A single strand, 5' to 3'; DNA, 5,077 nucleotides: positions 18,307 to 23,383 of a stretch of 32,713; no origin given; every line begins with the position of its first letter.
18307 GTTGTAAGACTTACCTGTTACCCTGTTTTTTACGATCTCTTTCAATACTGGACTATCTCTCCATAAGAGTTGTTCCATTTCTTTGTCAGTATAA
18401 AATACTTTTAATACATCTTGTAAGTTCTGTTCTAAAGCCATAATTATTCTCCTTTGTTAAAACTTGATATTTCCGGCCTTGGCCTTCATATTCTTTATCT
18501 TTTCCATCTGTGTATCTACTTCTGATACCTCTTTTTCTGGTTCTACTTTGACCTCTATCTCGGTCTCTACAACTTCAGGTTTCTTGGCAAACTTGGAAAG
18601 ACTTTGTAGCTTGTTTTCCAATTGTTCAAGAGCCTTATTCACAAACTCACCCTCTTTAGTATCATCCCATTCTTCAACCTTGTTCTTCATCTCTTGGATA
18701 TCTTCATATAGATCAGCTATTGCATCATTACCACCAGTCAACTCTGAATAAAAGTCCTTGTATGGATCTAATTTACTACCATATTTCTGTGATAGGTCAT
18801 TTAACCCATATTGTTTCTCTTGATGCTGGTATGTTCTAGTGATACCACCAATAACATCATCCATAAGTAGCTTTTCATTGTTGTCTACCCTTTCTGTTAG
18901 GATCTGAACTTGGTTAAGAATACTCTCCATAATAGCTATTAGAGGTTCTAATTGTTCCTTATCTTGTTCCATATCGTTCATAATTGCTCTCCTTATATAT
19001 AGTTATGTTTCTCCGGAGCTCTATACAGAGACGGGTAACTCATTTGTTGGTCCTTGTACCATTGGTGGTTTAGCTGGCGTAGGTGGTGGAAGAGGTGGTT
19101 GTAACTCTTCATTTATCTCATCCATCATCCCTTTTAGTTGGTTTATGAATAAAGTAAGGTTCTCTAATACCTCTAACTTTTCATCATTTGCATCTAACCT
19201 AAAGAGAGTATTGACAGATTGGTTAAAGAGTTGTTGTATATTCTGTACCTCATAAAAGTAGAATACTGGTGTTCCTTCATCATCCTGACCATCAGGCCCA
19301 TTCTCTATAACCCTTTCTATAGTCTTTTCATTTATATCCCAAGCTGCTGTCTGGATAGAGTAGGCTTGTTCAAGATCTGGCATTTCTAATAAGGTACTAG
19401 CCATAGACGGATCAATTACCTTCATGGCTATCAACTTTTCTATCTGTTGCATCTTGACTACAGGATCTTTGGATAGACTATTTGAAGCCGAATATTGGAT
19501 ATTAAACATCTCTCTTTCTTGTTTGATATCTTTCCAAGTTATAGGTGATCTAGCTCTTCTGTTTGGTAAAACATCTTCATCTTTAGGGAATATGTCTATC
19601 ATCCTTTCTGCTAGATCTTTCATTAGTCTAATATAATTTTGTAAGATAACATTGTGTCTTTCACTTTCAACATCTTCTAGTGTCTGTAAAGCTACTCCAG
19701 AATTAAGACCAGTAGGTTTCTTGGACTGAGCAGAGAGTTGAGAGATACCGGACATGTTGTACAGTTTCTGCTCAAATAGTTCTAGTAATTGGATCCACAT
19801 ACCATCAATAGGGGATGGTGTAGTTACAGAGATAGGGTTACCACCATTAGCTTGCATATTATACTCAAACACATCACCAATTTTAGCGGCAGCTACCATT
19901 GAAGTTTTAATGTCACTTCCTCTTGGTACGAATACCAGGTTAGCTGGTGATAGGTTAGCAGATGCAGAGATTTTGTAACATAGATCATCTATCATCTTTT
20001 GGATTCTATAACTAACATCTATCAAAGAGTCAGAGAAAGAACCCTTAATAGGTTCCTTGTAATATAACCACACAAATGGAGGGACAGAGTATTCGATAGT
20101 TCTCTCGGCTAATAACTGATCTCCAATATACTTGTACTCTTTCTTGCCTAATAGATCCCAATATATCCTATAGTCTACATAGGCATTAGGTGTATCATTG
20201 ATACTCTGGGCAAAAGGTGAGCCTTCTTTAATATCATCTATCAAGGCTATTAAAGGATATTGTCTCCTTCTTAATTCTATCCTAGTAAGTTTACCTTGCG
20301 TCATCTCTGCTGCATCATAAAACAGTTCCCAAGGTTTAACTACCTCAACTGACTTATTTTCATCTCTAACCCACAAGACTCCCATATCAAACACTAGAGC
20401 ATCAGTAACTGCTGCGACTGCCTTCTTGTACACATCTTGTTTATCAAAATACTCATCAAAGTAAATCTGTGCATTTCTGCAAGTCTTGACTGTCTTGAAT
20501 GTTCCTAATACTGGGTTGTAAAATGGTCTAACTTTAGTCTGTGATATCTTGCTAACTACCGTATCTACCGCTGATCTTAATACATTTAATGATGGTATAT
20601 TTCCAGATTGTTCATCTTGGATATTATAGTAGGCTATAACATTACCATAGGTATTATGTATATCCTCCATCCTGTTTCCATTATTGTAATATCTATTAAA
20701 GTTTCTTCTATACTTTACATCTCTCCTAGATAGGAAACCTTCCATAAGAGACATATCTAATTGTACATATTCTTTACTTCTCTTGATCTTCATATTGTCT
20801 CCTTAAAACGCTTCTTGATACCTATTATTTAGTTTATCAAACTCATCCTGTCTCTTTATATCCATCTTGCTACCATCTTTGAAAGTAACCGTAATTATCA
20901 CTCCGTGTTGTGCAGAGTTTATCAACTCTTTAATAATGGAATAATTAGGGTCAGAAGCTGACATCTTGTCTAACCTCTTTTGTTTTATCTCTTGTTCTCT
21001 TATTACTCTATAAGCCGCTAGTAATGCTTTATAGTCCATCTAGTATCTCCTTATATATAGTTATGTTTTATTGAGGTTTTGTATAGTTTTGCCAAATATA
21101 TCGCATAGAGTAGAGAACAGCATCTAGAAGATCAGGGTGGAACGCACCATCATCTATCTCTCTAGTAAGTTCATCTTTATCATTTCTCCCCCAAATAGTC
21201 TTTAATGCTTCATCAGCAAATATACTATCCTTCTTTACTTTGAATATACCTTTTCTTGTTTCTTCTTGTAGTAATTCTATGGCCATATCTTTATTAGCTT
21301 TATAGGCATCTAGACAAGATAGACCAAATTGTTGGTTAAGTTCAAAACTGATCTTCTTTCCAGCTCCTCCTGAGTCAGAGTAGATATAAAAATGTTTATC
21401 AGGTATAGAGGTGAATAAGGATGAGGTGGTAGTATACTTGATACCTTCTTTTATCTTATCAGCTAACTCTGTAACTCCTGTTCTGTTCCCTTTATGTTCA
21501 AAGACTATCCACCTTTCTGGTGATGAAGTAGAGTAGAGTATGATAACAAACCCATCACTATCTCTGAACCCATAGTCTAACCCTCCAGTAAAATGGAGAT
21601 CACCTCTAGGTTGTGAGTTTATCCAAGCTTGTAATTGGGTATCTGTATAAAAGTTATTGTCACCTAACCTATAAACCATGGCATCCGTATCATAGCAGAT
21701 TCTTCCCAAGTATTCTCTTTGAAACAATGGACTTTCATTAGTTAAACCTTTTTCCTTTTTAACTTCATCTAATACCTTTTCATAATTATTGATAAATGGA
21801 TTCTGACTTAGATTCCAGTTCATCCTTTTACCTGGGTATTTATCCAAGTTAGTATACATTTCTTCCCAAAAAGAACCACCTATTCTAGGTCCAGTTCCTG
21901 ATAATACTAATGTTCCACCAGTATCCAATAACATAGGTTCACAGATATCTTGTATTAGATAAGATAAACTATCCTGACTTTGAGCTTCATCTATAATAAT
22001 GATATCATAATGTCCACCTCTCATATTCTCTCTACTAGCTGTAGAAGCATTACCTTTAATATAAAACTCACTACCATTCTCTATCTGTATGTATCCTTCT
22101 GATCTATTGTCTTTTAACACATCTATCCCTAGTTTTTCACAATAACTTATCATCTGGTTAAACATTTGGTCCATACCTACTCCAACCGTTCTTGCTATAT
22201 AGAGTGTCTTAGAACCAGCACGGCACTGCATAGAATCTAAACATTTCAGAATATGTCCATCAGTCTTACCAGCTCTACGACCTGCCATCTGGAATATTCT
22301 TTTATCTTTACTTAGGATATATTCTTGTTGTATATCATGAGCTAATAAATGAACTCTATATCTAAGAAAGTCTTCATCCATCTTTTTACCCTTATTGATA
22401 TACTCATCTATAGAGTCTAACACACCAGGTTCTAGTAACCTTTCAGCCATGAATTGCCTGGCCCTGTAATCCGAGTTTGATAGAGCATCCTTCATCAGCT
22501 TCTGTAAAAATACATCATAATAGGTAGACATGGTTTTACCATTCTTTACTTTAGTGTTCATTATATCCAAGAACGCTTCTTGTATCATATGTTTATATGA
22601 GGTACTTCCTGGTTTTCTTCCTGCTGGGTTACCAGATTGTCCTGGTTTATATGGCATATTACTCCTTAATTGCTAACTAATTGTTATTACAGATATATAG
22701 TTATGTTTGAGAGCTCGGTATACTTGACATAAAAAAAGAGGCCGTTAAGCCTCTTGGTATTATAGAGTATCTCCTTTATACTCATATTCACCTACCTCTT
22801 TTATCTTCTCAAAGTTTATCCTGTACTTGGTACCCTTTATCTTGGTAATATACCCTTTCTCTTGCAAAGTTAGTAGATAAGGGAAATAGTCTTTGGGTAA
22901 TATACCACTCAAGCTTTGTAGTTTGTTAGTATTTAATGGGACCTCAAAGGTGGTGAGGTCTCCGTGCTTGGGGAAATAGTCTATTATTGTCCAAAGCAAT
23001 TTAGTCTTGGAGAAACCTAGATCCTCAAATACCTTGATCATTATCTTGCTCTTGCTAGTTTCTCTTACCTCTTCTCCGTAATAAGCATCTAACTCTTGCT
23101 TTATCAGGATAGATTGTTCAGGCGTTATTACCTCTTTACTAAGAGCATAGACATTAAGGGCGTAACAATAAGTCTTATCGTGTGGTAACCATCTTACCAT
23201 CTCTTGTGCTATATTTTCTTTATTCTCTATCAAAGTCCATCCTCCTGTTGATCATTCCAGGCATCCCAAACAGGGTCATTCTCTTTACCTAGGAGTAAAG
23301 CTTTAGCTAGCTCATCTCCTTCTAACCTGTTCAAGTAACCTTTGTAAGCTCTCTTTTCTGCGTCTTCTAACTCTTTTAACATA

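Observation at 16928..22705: Exact 13-nt motif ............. precedes late genes five times: candidate phage-specific late promoter or processing signal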

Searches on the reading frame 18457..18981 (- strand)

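Call 8: search_protein_families(library=phrogs, proteins=[window:18457-18981:-], max_evalue=0.001)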
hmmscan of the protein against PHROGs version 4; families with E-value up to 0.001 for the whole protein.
window:18457-18981:- (174 aa): 0 families

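Call 10: search_protein_families(library=pfam, proteins=[window:18457-18981:-], max_evalue=0.01)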
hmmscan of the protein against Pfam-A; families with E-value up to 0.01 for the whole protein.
window:18457-18981:- (174 aa): 2 families
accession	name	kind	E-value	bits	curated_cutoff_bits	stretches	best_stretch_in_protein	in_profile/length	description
PF24777.1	DUF7700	-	0.0018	18.5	25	1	96-146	54-103/115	Domain of unknown function (DUF7700)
PF07303.18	Occludin_ELL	-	0.0096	17.1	31.2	0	63-110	13-60/101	Occludin homology domain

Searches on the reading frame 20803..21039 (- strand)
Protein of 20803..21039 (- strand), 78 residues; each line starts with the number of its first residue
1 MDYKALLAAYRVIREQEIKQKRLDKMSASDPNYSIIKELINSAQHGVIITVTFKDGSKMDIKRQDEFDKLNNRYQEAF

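Call 9: search_protein_families(library=pfam, proteins=[window:20803-21039:-], max_evalue=0.01)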
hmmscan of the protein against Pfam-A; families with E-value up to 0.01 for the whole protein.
window:20803-21039:- (78 aa): 0 families

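Call 87: search_protein_families(library=phrogs, proteins=[window:20803-21039:-], max_evalue=0.01)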
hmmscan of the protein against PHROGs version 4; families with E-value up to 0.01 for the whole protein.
window:20803-21039:- (78 aa): 0 families

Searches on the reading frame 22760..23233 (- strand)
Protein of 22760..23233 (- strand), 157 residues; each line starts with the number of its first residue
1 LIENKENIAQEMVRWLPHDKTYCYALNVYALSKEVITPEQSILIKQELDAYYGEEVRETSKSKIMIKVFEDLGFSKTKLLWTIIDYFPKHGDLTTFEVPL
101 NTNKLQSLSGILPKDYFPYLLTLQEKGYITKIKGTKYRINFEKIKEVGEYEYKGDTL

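Call 9: search_protein_families(library=pfam, proteins=[window:22760-23233:-], max_evalue=0.01)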
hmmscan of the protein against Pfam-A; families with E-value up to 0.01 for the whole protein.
window:22760-23233:- (157 aa): 0 families

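Call 71: search_solved_structures(query=A5, max_evalue=10, show_alignments=2)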
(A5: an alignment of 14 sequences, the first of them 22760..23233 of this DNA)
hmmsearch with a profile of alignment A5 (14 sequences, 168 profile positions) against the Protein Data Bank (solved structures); distinct sequences matched with E-value up to 10: 3.
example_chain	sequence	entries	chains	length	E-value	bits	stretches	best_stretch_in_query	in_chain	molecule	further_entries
5ul2_A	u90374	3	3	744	0.0098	18.8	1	67-150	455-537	OxsB protein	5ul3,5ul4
3r4k_A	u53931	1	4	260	0.86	12.4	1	111-142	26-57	Transcriptional regulator, IclR family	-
3b7y_A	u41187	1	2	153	1.8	11.4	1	32-76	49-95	E3 ubiquitin-protein ligase NEDD4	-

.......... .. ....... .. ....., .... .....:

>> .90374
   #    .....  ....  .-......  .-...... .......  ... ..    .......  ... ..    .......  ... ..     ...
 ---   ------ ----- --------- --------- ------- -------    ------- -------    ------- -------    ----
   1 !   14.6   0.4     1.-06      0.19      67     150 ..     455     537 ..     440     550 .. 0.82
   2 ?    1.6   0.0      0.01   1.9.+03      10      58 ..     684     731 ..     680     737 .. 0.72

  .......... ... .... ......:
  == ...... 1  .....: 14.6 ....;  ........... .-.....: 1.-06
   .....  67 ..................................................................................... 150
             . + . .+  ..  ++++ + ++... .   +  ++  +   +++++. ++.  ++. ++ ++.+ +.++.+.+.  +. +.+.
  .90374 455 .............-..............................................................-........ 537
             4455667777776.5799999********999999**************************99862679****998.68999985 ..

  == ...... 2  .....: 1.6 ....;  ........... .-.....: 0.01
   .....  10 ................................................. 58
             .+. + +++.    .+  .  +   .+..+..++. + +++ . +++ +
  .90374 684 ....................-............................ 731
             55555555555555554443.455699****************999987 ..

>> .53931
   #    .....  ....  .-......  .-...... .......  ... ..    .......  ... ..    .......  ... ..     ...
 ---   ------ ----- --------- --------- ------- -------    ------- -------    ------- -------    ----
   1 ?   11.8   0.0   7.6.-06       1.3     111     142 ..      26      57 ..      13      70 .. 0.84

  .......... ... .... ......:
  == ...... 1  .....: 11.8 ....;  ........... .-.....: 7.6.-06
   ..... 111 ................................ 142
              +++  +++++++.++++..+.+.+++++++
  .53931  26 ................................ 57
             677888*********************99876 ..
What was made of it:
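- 22760..23233 (-): 157-aa protein, the last gene before the late promoter, conserved in 26 loci. Possibly carries a winged-helix domain. Its role is open: small terminase or co-regulator. A weak profile match to the IclR HTH, E 0.86 (call 71).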

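Call 87: search_protein_families(library=phrogs, proteins=[window:22760-23233:-], max_evalue=0.01)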
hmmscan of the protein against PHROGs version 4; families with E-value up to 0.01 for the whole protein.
window:22760-23233:- (157 aa): 0 families
